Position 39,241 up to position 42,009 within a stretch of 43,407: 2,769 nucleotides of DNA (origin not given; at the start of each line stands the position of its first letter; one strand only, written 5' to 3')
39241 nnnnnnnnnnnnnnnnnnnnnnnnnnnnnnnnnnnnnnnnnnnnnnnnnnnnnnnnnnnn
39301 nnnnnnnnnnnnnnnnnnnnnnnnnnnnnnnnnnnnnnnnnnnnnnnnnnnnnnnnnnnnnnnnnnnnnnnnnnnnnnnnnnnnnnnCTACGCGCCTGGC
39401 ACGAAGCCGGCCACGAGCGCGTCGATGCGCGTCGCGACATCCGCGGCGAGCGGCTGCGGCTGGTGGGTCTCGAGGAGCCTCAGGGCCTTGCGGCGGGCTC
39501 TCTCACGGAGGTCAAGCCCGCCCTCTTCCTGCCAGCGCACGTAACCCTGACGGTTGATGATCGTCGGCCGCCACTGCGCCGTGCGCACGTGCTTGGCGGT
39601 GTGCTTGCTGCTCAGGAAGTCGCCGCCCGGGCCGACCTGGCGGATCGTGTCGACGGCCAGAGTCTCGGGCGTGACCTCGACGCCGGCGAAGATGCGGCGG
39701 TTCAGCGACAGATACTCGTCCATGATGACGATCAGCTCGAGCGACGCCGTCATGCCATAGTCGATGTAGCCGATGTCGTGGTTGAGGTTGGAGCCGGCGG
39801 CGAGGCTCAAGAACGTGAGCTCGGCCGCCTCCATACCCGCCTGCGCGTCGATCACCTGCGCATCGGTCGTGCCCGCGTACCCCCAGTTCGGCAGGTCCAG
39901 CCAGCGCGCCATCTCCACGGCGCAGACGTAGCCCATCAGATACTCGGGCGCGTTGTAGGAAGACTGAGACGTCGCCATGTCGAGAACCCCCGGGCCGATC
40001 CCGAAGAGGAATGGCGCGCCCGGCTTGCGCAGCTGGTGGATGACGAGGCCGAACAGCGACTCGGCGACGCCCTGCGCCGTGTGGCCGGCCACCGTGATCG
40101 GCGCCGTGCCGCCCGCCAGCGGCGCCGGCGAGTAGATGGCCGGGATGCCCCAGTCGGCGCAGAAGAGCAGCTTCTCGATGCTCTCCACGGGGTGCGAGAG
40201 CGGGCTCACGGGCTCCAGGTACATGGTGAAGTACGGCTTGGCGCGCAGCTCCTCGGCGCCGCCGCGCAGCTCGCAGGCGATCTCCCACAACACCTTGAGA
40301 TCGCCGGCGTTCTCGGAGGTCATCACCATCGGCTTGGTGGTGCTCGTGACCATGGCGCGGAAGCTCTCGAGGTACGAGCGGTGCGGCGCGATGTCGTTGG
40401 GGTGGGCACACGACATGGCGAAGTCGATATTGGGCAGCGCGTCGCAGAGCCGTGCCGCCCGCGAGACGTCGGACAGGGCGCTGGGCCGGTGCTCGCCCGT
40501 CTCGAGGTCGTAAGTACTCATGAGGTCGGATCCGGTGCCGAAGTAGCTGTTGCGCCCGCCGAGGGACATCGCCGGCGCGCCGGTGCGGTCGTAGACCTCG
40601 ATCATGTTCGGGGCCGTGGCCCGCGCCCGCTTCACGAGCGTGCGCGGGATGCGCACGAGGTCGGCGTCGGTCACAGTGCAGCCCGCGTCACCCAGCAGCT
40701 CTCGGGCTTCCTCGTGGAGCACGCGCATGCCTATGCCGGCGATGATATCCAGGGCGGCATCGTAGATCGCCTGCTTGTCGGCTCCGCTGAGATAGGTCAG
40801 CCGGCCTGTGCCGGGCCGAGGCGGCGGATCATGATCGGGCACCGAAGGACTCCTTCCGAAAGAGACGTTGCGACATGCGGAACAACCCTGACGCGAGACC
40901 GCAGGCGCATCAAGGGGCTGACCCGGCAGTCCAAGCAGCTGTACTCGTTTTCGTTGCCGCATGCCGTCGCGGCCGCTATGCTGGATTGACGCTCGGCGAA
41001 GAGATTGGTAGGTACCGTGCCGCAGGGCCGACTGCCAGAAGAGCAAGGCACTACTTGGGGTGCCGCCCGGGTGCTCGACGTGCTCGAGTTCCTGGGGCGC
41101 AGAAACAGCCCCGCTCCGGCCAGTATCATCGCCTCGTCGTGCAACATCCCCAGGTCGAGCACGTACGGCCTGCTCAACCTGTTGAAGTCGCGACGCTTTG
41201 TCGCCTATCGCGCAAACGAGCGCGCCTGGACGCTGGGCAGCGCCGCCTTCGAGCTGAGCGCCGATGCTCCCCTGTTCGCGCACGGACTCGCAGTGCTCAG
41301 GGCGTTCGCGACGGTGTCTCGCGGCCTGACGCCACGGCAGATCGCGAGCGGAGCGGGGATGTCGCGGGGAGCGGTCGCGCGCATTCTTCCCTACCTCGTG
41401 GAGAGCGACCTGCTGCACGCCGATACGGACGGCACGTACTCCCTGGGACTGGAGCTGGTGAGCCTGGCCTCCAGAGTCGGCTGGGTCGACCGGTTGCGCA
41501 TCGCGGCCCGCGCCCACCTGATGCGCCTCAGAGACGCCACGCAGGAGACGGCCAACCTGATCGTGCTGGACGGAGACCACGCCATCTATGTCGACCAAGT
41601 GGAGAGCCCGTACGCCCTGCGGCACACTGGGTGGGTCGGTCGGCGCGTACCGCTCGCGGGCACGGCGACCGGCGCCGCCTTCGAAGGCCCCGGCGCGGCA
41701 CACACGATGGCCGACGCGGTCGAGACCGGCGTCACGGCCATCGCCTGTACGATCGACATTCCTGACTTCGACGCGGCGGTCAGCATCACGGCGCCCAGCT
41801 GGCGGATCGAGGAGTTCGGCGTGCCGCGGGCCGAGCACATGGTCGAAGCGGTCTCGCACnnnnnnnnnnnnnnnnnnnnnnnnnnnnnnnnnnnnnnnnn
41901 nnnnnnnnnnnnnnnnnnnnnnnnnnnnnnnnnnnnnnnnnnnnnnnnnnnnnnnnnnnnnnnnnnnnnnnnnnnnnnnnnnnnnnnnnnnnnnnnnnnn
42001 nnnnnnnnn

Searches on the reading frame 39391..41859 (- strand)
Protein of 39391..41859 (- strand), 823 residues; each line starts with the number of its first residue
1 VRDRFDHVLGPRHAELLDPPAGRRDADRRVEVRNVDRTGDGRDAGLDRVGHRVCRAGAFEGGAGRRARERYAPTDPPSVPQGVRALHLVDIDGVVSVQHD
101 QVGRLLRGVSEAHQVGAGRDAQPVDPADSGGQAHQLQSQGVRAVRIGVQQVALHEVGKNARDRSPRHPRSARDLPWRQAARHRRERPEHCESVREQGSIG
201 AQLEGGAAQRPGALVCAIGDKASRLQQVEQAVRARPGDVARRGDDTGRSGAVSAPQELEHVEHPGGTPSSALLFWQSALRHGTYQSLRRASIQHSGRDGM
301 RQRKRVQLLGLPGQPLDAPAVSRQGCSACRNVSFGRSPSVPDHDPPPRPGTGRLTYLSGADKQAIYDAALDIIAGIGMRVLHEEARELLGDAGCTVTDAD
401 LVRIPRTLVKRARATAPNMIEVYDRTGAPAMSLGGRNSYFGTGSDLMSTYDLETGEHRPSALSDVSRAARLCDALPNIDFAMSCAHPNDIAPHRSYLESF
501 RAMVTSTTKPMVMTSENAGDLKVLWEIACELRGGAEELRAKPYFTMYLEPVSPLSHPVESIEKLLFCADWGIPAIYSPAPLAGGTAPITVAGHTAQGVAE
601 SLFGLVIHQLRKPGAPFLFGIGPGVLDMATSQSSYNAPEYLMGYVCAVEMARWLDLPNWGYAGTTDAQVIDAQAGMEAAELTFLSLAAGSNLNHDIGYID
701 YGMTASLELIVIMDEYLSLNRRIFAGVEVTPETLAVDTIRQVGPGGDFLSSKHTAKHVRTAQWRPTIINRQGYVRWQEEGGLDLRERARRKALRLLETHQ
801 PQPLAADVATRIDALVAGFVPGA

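Call 10: search_protein_families(library=pfam, proteins=[window:39391-41859:-], max_evalue=0.0001)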
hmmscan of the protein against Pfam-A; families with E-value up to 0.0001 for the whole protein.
window:39391-41859:- (823 aa): 1 family
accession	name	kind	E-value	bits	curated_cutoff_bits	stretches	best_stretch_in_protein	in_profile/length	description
PF06253.16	MTTB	-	3.4e-83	279.8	25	1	352-817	29-493/500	Trimethylamine methyltransferase (MTTB)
